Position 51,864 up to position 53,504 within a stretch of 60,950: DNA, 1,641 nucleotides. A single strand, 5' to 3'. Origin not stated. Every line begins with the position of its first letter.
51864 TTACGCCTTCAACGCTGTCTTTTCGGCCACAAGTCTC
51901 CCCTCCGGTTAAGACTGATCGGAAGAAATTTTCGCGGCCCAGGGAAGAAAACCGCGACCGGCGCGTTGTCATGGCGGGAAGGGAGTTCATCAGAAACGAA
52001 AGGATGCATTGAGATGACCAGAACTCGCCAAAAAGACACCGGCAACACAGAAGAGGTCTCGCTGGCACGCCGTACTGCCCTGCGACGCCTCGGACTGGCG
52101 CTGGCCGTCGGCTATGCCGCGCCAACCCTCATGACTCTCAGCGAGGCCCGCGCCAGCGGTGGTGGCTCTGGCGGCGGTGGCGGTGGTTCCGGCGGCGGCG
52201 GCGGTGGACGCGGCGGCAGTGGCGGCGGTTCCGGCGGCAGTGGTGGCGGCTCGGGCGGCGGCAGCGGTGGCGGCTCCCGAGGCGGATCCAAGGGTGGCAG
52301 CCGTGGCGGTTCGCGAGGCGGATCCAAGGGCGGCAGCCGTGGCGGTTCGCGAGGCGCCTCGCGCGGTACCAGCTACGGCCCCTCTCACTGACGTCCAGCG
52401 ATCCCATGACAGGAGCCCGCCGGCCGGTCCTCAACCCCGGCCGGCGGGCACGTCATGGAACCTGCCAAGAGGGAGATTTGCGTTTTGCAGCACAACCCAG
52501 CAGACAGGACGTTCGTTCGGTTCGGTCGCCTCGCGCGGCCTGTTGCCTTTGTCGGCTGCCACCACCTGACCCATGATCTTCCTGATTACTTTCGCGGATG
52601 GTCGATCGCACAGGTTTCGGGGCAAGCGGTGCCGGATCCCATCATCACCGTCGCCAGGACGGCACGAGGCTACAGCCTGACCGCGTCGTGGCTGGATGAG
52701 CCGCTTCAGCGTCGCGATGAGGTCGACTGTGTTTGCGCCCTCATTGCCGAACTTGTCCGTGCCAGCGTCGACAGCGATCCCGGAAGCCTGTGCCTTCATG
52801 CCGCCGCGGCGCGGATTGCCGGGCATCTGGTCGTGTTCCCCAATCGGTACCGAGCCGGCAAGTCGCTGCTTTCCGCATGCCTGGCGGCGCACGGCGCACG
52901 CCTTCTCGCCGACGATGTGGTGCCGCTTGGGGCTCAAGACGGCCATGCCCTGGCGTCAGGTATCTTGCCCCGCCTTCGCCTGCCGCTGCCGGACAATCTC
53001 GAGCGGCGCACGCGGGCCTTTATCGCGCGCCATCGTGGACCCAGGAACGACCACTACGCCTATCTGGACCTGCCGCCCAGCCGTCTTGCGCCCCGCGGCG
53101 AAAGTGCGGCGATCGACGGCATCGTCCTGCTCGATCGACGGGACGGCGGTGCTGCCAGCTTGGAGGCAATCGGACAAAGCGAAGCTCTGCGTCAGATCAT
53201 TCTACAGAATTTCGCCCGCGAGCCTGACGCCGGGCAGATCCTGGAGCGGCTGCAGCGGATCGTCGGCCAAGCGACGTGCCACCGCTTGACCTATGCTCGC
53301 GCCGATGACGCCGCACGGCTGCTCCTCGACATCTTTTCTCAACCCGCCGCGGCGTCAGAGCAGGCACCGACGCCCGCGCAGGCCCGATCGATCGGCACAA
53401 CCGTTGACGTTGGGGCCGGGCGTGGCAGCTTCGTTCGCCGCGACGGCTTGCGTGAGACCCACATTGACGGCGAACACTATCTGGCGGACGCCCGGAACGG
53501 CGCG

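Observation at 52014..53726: Gly/Ser/Arg-repeat leader-bearing peptide next to an HprK-like kinase::PqqD (RRE) fusion - possible novel phospho-peptide/RiPP-like system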

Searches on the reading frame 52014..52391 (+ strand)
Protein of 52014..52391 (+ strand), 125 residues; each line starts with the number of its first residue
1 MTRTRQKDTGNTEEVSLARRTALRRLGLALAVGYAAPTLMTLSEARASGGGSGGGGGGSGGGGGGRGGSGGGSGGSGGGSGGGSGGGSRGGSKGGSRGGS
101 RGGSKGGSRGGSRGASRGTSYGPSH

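Call 3: search_protein_families(library=pfam, proteins=[window:52014-52391:+], max_evalue=1)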
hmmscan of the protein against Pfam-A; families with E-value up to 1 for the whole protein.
window:52014-52391:+ (125 aa): 0 families

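Call 4: search_protein_families(library=ncbifam, proteins=[window:52014-52391:+], max_evalue=1)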
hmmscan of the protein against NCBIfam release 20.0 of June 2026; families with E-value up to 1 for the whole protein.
window:52014-52391:+ (125 aa): 0 families

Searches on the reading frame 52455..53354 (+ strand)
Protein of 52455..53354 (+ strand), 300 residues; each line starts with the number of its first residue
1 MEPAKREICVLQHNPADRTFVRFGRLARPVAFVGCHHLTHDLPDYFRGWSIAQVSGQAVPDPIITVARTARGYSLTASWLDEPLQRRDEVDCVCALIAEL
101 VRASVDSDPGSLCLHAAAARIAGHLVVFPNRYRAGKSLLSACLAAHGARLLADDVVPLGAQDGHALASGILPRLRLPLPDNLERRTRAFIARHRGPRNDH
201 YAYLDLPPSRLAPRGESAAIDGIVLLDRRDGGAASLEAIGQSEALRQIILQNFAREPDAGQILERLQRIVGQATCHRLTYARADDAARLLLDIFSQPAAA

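Call 68: search_protein_representatives(protein=window:52455-53354:+)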
Query: 300 residues. Proteins with E-value up to 0.001 (for the whole library): 1486; up to 1e-10: 627; up to 1e-30: 328. The best 150 are listed.
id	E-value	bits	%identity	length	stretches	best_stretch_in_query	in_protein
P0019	3.4e-82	292.3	54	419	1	17-296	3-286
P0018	2.6e-81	289.4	51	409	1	17-296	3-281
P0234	1.3e-76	273.9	50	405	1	21-295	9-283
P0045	2.3e-74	266.6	49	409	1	4-295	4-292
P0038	8.0e-74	264.8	49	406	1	19-295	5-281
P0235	6.8e-71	255.2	47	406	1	16-294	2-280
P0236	7.7e-71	255.0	46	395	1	17-296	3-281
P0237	3.9e-69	249.4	46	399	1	22-295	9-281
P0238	3.2e-68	246.5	46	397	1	20-295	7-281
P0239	2.9e-67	243.3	46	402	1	21-298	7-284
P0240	2.0e-65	237.2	44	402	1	21-299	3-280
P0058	3.2e-65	236.6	46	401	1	26-296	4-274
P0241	6.8e-65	235.5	46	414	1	21-294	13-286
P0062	8.9e-65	235.1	45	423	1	16-296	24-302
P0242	5.6e-64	232.5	46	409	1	15-295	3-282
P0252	1.0e-55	205.4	42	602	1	21-292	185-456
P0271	1.1e-52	195.4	41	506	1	15-290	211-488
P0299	1.2e-48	182.2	41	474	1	30-298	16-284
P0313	1.2e-46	175.6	41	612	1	43-298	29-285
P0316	1.8e-46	175.0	40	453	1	18-295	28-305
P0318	4.2e-46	173.8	36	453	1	18-296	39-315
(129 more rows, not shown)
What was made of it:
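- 52455..53726 (+): 423-aa HprK-like kinase::PqqD (RRE) fusion protein. An alternative start is TTG 52485. The family has 328 representatives at E<=1e-30 among 50%-identity clusters (call 68).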

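Call 88: search_protein_families(library=pfam, proteins=[P0252, P0271, P0313, P0299, P0316, P0318], max_evalue=0.01)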
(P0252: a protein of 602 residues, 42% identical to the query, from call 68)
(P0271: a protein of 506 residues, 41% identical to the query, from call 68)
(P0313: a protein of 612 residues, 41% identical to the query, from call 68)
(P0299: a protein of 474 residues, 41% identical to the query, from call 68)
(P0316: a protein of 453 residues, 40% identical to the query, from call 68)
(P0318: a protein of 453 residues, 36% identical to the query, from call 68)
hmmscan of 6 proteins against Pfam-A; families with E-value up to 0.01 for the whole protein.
P0252 (602 aa): 1 family
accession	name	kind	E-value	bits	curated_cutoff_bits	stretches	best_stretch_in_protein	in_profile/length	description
PF05402.18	PqqD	-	3.4e-08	34.1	23.4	1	515-579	4-67/67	Coenzyme PQQ synthesis protein D (PqqD)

P0271 (506 aa): 0 families

P0313 (612 aa): 1 family
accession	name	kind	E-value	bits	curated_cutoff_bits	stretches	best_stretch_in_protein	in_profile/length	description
PF05402.18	PqqD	-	1.3e-06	29.1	23.4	1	334-399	3-67/67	Coenzyme PQQ synthesis protein D (PqqD)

P0299 (474 aa): 1 family
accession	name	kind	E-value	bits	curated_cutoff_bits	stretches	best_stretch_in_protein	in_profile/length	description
PF05402.18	PqqD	-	0.0053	17.5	23.4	0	339-397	10-67/67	Coenzyme PQQ synthesis protein D (PqqD)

P0316 (453 aa): 1 family
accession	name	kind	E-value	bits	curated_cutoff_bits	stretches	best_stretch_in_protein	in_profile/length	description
PF05402.18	PqqD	-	1.8e-08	35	23.4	1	356-421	2-67/67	Coenzyme PQQ synthesis protein D (PqqD)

P0318 (453 aa): 1 family
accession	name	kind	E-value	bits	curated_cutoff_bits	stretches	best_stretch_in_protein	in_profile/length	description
PF05402.18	PqqD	-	9.2e-09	36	23.4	1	372-439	1-67/67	Coenzyme PQQ synthesis protein D (PqqD)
